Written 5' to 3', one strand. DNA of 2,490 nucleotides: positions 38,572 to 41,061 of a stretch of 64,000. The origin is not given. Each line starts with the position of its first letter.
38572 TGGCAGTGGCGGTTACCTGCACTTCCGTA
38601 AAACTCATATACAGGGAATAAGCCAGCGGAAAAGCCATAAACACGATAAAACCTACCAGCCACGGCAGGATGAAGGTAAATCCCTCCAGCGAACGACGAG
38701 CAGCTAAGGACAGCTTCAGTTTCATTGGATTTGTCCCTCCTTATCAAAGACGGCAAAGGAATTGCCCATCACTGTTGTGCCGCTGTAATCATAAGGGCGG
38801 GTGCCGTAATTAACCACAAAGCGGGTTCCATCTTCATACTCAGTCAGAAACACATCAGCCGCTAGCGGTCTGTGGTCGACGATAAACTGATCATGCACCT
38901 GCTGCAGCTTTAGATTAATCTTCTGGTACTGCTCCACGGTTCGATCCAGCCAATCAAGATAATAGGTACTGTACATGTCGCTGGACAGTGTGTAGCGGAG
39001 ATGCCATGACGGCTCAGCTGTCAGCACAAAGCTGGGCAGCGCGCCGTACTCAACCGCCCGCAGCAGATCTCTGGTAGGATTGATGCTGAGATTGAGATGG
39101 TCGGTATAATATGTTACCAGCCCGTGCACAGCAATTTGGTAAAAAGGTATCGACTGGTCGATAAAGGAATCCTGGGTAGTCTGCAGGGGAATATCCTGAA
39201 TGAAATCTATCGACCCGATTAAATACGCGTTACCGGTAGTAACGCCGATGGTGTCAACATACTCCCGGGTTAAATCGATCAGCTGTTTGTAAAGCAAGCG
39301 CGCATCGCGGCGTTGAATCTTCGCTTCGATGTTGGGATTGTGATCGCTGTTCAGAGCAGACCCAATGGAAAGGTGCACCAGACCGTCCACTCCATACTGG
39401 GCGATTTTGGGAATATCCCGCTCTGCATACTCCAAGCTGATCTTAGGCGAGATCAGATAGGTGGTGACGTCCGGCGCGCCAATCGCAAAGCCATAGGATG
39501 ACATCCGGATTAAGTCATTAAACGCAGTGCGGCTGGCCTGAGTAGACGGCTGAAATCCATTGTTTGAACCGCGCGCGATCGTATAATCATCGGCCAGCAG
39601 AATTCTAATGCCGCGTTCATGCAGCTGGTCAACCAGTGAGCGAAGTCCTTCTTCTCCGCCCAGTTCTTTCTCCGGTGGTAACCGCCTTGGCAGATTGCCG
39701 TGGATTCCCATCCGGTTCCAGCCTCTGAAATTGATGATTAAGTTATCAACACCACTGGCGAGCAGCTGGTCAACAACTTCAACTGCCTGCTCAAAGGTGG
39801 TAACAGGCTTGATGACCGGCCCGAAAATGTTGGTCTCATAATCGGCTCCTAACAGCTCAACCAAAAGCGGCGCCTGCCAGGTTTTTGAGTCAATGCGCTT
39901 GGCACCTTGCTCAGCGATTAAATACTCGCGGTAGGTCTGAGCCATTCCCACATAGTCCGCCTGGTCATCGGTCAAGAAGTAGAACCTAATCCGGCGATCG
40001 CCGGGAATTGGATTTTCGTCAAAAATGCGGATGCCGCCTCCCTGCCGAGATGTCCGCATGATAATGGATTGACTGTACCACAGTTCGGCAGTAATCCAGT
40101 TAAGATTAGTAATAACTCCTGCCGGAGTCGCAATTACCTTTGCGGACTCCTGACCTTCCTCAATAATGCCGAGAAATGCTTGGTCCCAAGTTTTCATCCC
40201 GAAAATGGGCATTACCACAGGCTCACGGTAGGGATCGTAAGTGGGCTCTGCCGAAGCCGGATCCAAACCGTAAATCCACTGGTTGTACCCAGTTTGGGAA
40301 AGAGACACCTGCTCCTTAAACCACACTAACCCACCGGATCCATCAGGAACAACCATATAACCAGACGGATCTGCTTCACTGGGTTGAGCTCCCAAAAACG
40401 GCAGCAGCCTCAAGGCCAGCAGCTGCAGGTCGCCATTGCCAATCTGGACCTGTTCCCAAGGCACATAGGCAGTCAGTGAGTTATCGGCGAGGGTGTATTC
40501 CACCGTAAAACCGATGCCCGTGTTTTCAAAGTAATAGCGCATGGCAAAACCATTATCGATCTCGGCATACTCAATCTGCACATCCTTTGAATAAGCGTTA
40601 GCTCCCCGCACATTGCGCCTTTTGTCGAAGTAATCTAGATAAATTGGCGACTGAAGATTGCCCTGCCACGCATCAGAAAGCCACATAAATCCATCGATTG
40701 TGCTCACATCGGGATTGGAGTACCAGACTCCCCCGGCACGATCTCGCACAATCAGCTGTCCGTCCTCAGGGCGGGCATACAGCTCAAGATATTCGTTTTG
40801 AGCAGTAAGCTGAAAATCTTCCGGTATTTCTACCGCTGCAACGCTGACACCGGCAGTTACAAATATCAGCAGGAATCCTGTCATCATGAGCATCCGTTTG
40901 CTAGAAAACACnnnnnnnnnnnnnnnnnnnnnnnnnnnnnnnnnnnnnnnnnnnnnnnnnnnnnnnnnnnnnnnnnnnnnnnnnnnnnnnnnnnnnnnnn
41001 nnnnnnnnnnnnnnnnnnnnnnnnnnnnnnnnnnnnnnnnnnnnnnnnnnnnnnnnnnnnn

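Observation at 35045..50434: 15-kb translationally coupled operon between eno and secG: LacI, 2 SBPs, 2 permease pairs, NHL-Yip1 protein, large secreted unknown, GH51, Cys-rich protein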

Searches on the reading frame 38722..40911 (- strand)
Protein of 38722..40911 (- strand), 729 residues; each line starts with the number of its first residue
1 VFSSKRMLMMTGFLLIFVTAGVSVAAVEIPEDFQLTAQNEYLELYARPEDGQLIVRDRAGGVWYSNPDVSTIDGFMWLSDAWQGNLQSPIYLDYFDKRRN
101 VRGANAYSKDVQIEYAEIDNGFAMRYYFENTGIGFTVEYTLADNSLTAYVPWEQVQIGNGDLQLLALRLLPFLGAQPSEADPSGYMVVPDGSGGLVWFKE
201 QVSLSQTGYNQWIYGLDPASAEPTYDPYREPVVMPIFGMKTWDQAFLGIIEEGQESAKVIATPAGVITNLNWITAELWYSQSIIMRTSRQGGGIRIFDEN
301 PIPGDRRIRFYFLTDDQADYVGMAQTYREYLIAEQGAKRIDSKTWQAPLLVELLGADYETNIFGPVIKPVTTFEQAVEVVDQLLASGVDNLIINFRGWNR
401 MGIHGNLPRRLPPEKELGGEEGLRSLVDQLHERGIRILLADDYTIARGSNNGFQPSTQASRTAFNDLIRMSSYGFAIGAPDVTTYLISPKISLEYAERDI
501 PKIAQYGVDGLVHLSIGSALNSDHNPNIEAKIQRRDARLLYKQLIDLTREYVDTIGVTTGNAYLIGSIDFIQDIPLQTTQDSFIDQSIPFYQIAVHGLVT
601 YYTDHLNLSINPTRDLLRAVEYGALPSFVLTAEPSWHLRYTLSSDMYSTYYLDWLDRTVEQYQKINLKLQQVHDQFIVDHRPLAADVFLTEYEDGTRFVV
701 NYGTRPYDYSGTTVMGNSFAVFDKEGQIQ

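Call 4: search_protein_families(library=pfam, proteins=[window:38722-40911:-], max_evalue=0.01)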
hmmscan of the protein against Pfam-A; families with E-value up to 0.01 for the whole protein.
window:38722-40911:- (729 aa): 1 family
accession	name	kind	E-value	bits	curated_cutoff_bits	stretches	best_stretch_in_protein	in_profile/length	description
PF18952.6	DUF5696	-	5.5e-176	587.1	25.6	1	114-719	3-612/612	Family of unknown function (DUF5696)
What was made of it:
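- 38722..40911 (-): DUF5696 protein, 729 aa. Cassette gene 5. It has an N-terminal signal or anchor sequence followed by a GH129-like three-domain fold. PF18952 at E 5.5e-176 (call 4).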

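Call 5: search_protein_families(library=ncbifam, proteins=[window:38722-40911:-], max_evalue=0.01)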
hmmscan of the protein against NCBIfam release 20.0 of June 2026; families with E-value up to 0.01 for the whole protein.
window:38722-40911:- (729 aa): 0 families

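Call 9: search_solved_structures(query=window:38722-40911:-, max_evalue=1)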
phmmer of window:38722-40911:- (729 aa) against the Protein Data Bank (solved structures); distinct sequences matched with E-value up to 1: 8.
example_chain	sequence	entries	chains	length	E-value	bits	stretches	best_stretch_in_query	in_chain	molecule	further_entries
5wzq_A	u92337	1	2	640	2.9e-09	38.7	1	306-537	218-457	Alpha-N-acetylgalactosaminidase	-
5wzn_A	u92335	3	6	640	1.1e-08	36.8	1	306-537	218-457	Alpha-N-acetylgalactosaminidase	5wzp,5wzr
7zsz_A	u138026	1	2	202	0.14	13.3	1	358-406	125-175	Endo-1,4-beta-xylanase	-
3vgd_A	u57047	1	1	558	0.25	12.5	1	366-443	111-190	Malto-oligosyltrehalose trehalohydrolase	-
3vge_A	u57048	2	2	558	0.25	12.5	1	366-443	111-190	Malto-oligosyltrehalose trehalohydrolase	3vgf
9mg8_A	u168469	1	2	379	0.48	11.5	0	407-440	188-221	b-iTHR-110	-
9fq7_2V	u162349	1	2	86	0.48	11.5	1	58-100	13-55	SDHI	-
9fzl_2V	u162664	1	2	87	0.49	11.5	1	58-100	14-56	SDHI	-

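Call 10: find_homologous_proteins(query=window:38722-40911:-, max_evalue=0.00001)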
Query window:38722-40911:- (729 aa): 49 proteins with E <= 0.00001 among 8000 candidates.
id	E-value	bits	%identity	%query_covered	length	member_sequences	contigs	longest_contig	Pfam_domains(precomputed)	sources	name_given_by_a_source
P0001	0.0e+0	1659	100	99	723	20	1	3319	PF18952.7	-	-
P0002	0.0e+0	1193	70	100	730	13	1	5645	PF18952.7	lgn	-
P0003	0.0e+0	1180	68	100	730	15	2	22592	PF18952.7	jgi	-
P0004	0.0e+0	1171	70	97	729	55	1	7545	PF18952.7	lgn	-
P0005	0.0e+0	1125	66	97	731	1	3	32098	PF18952.7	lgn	-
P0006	0.0e+0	1116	66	97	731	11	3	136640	PF18952.7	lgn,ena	-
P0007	0.0e+0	1057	63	99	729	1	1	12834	PF18952.7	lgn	-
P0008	0.0e+0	1041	62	100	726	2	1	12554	PF18952.7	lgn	-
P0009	0.0e+0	1032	61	99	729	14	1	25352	PF18952.7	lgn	-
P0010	5.3e-271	919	55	100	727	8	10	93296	PF18952.7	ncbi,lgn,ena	-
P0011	2.1e-263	894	56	99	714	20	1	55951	PF18952.7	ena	-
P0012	4.0e-209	714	45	98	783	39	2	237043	PF18952.7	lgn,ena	-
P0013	1.2e-207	710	45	97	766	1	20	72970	PF18952.7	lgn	-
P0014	1.4e-207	709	45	99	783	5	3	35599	PF18952.7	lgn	-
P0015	1.5e-128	448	36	95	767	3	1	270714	PF18952.7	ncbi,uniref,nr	ncbi:DUF5696 domain-containing protein [Paenibacillus contaminans]|uniref:Uncharacterized protein n=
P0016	5.5e-124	433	36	95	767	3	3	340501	PF18952.7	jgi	-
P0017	1.1e-105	372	31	95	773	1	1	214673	PF18952.7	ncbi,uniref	ncbi:DUF5696 domain-containing protein [Gracilibacillus sp. D59]|uniref:DUF5696 domain-containing pr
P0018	2.1e-104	368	31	95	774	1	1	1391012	PF18952.7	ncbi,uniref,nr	ncbi:hypothetical protein KHA96_12925 [Bacillus sp. FJAT-49711]|uniref:DUF5696 domain-containing pro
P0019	3.2e-101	358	33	94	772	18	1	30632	PF18952.7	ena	-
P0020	4.4e-101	357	32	94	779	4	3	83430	PF18952.7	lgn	-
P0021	3.0e-95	338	31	95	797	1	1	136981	PF18952.7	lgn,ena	-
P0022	3.5e-94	334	29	97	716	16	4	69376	PF18952.7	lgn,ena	-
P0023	2.2e-85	305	30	95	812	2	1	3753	PF18952.7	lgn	-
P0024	6.2e-84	301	29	94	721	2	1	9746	PF18952.7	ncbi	-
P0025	7.5e-76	274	29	94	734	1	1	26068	PF18952.7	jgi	jgi:hypothetical protein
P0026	5.9e-75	271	30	80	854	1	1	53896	PF18952.7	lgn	-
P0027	8.1e-75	270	28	93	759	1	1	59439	PF18952.7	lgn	-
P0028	8.6e-72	260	30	84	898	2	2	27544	PF18952.7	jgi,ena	-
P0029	1.4e-70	256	30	81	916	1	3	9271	PF18952.7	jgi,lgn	jgi:hypothetical protein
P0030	1.9e-68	249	28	94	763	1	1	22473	PF18952.7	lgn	-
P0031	2.5e-68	249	29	94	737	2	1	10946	PF18952.7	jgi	-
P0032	5.6e-67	244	28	94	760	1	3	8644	PF18952.7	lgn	-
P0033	2.1e-65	239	27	95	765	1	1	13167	PF18952.7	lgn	-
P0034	8.1e-64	234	27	94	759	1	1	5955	PF18952.7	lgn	-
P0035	5.1e-63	231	27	89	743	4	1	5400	PF18952.7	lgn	-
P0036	1.2e-62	230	27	95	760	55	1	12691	PF18952.7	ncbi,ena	-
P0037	3.4e-62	229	27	97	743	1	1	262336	PF18952.7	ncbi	-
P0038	4.7e-61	225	27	94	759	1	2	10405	PF18952.7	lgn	-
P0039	3.2e-59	219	27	94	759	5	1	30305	PF18952.7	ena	-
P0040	1.4e-52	197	27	80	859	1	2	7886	PF18952.7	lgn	-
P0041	1.6e-47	180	27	79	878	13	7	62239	PF18952.7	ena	-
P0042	4.3e-46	175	27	76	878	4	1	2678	PF18952.7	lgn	-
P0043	5.3e-45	172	26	77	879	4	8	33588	PF18952.7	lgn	-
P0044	1.2e-44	171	27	88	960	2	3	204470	PF02018.24,PF18952.7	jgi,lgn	jgi:hypothetical protein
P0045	1.8e-42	163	28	66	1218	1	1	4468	PF18952.7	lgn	-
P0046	5.4e-40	155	26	81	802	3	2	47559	PF18952.7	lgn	-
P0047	1.3e-38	151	26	93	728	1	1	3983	PF18952.7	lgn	-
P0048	5.6e-37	145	24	97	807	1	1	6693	PF18952.7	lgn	-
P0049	2.0e-28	117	23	96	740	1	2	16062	PF18952.7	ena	-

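Call 12: find_encoding_contigs(protein=P0006, flank=10000, max_places=2)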
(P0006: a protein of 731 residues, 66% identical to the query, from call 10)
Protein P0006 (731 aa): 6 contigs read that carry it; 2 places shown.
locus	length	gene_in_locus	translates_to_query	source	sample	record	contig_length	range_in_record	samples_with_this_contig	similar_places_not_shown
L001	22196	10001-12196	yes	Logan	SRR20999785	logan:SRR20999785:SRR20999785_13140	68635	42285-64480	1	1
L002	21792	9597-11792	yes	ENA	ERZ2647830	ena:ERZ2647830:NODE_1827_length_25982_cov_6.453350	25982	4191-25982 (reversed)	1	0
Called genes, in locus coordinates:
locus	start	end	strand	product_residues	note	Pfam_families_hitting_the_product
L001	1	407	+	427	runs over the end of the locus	PF03952:Enolase_N, PF00113:Enolase_C, PF13378:MR_MLE_C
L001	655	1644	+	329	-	PF00356:LacI, PF00532:Peripla_BP_1, PF13407:Peripla_BP_4, PF13377:Peripla_BP_3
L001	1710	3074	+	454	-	PF01547:SBP_bac_1, PF13416:SBP_bac_8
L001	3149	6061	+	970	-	PF01547:SBP_bac_1, PF13416:SBP_bac_8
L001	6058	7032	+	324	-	PF00528:BPD_transp_1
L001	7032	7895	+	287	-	PF00528:BPD_transp_1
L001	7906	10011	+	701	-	PF08450:SGL (weak), PF01436:NHL (weak), PF13432:TPR_16 (weak), PF04893:Yip1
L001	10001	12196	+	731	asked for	PF18952:DUF5696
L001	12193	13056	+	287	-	PF00528:BPD_transp_1 (weak)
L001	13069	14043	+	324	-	PF00528:BPD_transp_1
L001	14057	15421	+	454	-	PF01547:SBP_bac_1, PF13416:SBP_bac_8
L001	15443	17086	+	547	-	PF17851:GH43_C2, PF07081:DUF1349, PF16396:DUF5005 (faint), PF04616:Glyco_hydro_43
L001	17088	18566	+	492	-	PF22848:ASD1_dom, PF06964:Alpha-L-AF_C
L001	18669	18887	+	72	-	PF03840:SecG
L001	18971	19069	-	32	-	-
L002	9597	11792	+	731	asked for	PF18952:DUF5696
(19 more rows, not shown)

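Call 13: find_encoding_contigs(protein=P0015, flank=10000, max_places=1)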
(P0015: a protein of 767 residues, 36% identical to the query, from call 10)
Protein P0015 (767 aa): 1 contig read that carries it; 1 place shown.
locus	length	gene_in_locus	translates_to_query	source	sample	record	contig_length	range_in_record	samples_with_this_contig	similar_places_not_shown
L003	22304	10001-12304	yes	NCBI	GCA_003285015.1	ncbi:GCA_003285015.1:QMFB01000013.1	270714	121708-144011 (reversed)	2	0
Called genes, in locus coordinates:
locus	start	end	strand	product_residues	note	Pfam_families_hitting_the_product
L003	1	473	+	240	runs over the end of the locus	PF00072:Response_reg, PF00486:Trans_reg_C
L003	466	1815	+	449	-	PF00512:HisKA (weak), PF02518:HATPase_c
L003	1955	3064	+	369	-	PF00005:ABC_tran, PF03215:Rad17 (faint), PF13304:AAA_21 (faint), PF17912:OB_MalK, PF08402:TOBE_2 (weak)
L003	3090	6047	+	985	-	PF01547:SBP_bac_1, PF13416:SBP_bac_8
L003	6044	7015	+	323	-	PF00528:BPD_transp_1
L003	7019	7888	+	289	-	PF00528:BPD_transp_1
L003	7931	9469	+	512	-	PF01436:NHL (faint), PF08450:SGL (faint), PF17170:DUF5128 (faint)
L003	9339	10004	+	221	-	PF04893:Yip1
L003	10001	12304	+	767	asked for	PF18952:DUF5696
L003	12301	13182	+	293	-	PF00528:BPD_transp_1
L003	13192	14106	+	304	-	PF00528:BPD_transp_1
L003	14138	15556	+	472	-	PF16173:DUF4874, PF16116:DUF4832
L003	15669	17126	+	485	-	PF01547:SBP_bac_1, PF13531:SBP_bac_11 (faint), PF13416:SBP_bac_8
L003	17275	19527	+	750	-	PF27114:Phage_tail_beta, PF12708:Pect-lyase_RHGA_epim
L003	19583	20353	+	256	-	PF00106:adh_short, PF08659:KR, PF13561:adh_short_C2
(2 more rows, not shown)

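Call 14: find_encoding_contigs(protein=P0018, flank=10000, max_places=1)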
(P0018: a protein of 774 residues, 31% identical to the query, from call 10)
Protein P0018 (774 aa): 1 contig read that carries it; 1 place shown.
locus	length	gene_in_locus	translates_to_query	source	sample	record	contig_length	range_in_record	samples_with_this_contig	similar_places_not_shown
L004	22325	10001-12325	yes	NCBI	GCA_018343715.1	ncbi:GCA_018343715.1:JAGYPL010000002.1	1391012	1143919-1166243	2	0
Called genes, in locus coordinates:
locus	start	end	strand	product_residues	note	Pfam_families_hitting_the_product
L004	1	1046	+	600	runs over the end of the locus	PF02837:Glyco_hydro_2_N, PF22666:Glyco_hydro_2_N2, PF00703:Glyco_hydro_2, PF02836:Glyco_hydro_2_C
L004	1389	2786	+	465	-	PF01547:SBP_bac_1, PF13416:SBP_bac_8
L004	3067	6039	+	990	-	PF01547:SBP_bac_1, PF13416:SBP_bac_8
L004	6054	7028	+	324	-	PF00528:BPD_transp_1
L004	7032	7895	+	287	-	PF00528:BPD_transp_1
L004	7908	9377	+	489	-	PF13449:Phytase-like (faint), PF25021:TEN_NHL (faint), PF01436:NHL (faint), PF07719:TPR_2 (faint), PF00515:TPR_1 (faint)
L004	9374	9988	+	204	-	PF04893:Yip1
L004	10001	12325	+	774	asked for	PF18952:DUF5696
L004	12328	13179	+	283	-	PF00528:BPD_transp_1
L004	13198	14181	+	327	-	PF00528:BPD_transp_1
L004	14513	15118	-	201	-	PF04854:DUF624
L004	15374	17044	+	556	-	PF00370:FGGY_N, PF02782:FGGY_C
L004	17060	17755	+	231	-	PF00596:Aldolase_II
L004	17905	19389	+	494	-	PF02610:AraA_N, PF24856:AraA_central, PF11762:Arabinose_Iso_C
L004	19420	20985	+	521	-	PF04616:Glyco_hydro_43, PF17851:GH43_C2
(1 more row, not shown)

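Call 15: find_encoding_contigs(protein=P0012, flank=10000, max_places=1)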
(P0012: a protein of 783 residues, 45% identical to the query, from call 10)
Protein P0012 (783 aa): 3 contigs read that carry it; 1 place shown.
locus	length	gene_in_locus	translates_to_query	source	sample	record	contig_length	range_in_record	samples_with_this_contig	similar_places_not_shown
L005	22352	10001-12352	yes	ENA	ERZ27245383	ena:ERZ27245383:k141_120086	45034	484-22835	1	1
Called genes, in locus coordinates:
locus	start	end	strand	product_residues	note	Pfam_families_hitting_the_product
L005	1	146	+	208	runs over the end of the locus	?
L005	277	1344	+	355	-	PF00356:LacI, PF00532:Peripla_BP_1, PF13377:Peripla_BP_3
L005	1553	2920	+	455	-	PF01547:SBP_bac_1, PF13416:SBP_bac_8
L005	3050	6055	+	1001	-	PF01547:SBP_bac_1, PF13416:SBP_bac_8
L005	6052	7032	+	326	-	PF00528:BPD_transp_1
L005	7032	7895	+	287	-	PF00528:BPD_transp_1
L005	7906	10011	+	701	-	PF08450:SGL (faint), PF01436:NHL (weak), PF13432:TPR_16 (weak), PF04893:Yip1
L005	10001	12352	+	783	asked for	PF18952:DUF5696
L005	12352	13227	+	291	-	PF00528:BPD_transp_1 (faint)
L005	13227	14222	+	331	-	PF00528:BPD_transp_1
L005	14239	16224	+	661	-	PF00754:F5_F8_type_C, PF22633:F5_F8_type_C_2, PF04616:Glyco_hydro_43, PF16396:DUF5005 (faint), PF00754:F5_F8_type_C, PF22633:F5_F8_type_C_2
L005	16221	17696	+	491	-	PF22848:ASD1_dom, PF06964:Alpha-L-AF_C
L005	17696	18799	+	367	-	PF04616:Glyco_hydro_43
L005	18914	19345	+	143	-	PF00572:Ribosomal_L13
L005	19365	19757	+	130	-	PF00380:Ribosomal_S9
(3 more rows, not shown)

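Call 16: find_encoding_contigs(protein=P0037, flank=10000, max_places=1)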
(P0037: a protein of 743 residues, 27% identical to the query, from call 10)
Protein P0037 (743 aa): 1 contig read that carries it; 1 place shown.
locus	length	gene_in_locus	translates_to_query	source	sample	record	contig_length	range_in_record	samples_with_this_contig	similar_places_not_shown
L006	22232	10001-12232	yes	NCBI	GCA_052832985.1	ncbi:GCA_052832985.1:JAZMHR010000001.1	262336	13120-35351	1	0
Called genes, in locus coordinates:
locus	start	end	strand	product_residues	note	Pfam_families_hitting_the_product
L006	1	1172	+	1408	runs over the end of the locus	-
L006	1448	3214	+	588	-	PF02837:Glyco_hydro_2_N, PF22666:Glyco_hydro_2_N2, PF00703:Glyco_hydro_2, PF02836:Glyco_hydro_2_C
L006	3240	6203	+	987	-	PF01547:SBP_bac_1, PF13416:SBP_bac_8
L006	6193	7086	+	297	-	PF00528:BPD_transp_1 (weak)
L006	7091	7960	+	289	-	PF00528:BPD_transp_1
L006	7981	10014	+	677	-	PF01436:NHL (faint), PF04893:Yip1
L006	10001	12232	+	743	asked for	PF18952:DUF5696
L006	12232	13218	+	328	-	PF00528:BPD_transp_1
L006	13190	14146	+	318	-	PF00528:BPD_transp_1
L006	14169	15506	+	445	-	PF13416:SBP_bac_8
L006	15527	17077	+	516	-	PF14200:RicinB_lectin_2 (weak), PF04616:Glyco_hydro_43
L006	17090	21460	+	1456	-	PF06439:3keto-disac_hyd (faint)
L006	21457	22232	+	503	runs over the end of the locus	PF22848:ASD1_dom, PF06964:Alpha-L-AF_C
